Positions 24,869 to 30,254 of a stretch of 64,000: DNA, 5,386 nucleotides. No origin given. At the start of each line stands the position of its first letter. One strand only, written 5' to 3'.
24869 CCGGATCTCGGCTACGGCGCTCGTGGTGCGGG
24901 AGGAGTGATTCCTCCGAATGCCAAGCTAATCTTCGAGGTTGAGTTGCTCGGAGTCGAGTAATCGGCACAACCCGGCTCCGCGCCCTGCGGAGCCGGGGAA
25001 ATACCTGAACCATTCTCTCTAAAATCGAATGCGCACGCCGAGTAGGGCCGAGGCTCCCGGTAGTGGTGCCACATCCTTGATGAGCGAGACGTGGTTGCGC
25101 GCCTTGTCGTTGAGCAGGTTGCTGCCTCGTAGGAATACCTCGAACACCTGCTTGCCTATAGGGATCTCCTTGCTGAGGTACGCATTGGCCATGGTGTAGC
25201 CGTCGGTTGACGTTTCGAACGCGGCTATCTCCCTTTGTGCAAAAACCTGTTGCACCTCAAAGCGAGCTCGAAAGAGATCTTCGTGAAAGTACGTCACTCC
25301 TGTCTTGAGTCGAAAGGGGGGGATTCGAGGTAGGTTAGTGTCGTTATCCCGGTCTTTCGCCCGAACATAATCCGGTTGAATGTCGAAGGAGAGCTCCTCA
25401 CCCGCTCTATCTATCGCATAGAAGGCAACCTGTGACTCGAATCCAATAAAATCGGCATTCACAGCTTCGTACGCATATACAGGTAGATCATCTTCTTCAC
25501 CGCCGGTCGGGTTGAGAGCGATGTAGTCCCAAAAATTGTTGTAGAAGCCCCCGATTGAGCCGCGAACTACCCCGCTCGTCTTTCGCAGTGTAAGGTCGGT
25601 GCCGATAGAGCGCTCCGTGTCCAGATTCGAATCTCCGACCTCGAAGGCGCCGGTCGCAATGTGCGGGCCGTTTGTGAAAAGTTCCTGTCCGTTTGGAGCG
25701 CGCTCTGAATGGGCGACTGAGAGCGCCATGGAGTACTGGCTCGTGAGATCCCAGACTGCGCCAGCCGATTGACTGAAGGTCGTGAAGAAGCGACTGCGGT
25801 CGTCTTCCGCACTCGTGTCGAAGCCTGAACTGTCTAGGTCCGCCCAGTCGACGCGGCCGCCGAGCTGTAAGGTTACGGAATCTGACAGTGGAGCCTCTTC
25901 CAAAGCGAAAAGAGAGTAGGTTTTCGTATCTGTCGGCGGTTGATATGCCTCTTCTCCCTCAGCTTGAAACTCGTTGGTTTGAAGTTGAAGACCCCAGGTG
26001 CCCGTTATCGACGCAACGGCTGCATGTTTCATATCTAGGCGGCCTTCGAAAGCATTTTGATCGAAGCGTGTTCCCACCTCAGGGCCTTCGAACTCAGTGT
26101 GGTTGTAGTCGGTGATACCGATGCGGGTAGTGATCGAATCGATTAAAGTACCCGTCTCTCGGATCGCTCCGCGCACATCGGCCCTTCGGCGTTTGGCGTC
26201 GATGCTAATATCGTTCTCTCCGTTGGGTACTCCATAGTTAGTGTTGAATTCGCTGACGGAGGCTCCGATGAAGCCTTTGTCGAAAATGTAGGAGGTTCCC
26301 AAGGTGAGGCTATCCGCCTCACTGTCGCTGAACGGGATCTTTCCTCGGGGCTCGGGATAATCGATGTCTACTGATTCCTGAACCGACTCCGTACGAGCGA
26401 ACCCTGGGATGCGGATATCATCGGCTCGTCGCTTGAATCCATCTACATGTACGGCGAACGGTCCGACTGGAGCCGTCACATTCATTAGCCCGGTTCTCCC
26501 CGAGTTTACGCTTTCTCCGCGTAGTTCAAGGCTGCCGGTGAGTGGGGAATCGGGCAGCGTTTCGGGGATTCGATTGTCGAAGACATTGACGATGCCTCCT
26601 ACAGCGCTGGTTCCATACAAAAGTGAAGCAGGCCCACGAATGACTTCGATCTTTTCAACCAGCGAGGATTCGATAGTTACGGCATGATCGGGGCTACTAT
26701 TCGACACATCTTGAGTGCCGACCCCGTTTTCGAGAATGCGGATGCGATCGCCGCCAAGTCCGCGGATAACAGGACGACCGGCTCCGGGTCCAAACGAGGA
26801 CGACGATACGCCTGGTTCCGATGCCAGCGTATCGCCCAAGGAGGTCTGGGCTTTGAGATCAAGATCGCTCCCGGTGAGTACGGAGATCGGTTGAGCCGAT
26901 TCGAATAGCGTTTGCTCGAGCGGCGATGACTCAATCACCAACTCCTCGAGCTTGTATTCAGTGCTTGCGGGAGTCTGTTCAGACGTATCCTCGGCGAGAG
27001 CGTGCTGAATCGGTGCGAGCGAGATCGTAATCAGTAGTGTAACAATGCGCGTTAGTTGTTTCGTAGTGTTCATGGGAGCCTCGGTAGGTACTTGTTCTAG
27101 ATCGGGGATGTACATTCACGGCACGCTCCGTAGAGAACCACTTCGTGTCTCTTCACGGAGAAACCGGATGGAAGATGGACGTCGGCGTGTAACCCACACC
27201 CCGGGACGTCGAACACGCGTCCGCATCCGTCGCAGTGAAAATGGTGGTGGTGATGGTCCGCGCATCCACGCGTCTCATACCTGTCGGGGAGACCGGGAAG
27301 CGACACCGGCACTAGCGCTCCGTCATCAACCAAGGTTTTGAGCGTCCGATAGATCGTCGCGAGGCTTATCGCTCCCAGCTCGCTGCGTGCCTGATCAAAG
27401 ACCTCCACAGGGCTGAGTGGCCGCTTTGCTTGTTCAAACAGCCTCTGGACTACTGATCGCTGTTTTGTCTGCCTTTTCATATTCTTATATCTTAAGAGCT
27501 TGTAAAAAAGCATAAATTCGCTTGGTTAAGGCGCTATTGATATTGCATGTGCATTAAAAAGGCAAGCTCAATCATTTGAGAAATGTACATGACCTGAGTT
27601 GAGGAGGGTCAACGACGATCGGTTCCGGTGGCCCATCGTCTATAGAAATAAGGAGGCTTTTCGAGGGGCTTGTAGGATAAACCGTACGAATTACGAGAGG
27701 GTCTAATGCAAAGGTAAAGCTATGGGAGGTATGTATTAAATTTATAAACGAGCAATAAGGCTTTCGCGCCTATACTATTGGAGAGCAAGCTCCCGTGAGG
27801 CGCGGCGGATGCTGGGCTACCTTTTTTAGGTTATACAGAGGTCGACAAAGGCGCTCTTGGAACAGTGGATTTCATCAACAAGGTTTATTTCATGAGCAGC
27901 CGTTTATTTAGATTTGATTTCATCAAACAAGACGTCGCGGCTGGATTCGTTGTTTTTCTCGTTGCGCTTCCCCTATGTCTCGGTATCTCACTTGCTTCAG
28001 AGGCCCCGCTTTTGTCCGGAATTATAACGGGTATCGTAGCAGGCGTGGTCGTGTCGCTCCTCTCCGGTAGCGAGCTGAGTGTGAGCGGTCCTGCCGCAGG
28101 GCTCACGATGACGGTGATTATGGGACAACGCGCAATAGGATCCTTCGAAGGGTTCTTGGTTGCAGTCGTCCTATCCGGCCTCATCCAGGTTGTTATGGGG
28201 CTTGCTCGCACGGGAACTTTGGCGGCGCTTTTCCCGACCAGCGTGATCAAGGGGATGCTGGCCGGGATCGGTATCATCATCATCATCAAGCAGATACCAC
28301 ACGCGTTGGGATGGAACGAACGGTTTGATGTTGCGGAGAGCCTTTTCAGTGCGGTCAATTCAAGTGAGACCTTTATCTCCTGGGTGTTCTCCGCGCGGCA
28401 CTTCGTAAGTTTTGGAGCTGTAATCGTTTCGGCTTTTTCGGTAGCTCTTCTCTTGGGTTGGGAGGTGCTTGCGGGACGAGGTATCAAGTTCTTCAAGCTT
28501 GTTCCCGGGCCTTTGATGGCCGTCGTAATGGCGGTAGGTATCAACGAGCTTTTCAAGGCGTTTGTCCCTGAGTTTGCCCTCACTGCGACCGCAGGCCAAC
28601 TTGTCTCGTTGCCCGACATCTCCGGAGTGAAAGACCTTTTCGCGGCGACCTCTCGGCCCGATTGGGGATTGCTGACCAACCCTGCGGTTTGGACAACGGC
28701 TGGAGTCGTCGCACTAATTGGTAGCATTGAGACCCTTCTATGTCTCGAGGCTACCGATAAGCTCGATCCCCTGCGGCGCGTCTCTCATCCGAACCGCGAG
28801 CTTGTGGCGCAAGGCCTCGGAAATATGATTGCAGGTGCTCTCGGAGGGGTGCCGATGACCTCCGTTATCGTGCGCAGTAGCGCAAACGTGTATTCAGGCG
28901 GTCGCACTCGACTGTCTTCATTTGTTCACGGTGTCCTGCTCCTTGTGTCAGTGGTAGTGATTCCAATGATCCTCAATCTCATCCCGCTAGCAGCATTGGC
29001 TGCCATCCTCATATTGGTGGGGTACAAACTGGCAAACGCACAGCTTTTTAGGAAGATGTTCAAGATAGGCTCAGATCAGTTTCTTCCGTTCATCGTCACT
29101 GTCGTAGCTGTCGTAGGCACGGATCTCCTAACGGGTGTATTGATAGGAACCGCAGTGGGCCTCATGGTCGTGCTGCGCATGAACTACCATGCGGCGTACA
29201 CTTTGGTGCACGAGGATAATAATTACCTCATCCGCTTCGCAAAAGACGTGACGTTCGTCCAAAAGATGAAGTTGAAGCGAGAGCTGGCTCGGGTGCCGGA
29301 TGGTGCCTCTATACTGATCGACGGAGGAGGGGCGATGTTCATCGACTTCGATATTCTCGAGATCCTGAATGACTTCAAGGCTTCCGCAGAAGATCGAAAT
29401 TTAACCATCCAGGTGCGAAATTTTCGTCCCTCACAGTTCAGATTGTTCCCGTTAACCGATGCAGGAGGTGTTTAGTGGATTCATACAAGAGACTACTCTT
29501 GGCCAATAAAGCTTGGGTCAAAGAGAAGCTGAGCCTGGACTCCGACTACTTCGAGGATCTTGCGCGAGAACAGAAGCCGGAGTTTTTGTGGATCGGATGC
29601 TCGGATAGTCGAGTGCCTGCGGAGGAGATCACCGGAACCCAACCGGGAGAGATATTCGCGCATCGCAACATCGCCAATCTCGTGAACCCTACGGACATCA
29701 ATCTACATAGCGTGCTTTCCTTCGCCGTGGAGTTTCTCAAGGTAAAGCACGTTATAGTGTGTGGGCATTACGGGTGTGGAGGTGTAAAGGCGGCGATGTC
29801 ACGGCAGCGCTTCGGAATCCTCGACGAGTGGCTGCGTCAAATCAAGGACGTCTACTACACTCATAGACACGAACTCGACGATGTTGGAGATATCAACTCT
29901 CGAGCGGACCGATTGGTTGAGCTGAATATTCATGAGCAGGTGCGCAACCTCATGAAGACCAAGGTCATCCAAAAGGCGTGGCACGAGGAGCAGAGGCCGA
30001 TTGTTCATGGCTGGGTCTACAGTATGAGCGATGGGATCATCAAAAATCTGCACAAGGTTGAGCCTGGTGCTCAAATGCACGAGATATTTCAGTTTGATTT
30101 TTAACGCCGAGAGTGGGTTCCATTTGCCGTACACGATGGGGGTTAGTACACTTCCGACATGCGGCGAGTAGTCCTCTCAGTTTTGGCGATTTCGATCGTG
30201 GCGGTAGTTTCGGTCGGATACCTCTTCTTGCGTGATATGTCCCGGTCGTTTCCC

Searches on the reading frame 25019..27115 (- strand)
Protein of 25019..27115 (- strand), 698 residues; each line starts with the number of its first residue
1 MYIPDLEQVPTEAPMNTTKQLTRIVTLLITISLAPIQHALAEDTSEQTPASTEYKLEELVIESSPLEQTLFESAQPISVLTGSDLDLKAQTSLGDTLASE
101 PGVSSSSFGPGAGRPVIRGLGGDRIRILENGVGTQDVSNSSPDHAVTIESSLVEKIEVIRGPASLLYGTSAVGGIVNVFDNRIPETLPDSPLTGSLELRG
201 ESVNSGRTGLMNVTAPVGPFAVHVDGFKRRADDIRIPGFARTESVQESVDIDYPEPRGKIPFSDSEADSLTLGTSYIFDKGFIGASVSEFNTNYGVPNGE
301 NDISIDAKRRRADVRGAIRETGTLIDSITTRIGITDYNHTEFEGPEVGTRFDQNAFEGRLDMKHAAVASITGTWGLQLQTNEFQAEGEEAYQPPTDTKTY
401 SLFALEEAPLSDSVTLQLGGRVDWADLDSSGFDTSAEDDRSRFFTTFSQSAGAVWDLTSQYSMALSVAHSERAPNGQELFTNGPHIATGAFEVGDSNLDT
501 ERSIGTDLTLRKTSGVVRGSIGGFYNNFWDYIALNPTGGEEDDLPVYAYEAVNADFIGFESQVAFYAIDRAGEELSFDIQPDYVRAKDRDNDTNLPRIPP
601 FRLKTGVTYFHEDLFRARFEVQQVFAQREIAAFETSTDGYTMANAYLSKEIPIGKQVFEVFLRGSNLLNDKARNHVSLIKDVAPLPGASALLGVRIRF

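Call 91: search_protein_families(library=pfam, proteins=[window:25019-27115:-], max_evalue=0.00001)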
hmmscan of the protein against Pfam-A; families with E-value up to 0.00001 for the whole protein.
window:25019-27115:- (698 aa): 2 families
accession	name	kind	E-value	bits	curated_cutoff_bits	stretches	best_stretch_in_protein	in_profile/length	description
PF00593.30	TonB_dep_Rec_b-barrel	-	8.7e-36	125.1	27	1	262-667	55-436/436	TonB dependent receptor-like, beta-barrel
PF07715.20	Plug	-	5.3e-23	82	23.9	1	71-175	3-107/107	TonB-dependent Receptor Plug Domain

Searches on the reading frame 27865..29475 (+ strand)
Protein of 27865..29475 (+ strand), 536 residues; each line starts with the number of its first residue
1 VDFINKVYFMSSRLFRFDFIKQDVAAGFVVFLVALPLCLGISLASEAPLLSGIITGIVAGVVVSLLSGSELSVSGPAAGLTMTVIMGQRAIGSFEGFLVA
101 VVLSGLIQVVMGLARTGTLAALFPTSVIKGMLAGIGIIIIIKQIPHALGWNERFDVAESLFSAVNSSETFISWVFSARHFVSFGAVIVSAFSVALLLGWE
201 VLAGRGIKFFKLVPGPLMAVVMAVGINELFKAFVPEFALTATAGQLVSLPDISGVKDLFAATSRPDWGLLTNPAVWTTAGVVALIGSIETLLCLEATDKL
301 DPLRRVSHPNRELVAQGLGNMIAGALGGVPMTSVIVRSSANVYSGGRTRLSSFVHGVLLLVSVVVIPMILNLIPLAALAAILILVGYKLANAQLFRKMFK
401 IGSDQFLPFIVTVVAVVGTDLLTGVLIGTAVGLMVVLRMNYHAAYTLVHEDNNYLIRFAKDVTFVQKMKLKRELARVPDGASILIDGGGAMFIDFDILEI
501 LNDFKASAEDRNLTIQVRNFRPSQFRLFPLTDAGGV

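Call 91: search_protein_families(library=pfam, proteins=[window:27865-29475:+], max_evalue=0.00001)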
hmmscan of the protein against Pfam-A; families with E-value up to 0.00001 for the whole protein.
window:27865-29475:+ (536 aa): 2 families
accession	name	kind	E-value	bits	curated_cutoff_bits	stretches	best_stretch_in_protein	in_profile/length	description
PF00916.26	Sulfate_transp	-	1.7e-52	178.9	23.2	1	21-411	2-379/380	Sulfate permease family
PF16983.11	MFS_MOT1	-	9.2e-06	26.4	30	1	265-389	8-111/111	Molybdate transporter of MFS superfamily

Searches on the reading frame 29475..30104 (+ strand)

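Call 91: search_protein_families(library=pfam, proteins=[window:29475-30104:+], max_evalue=0.00001)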
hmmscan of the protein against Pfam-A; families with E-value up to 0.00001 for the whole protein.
window:29475-30104:+ (209 aa): 1 family
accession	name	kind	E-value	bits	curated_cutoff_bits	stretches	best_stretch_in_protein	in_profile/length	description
PF00484.24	Pro_CA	-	1.5e-52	178.4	25.7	1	38-188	2-155/156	Carbonic anhydrase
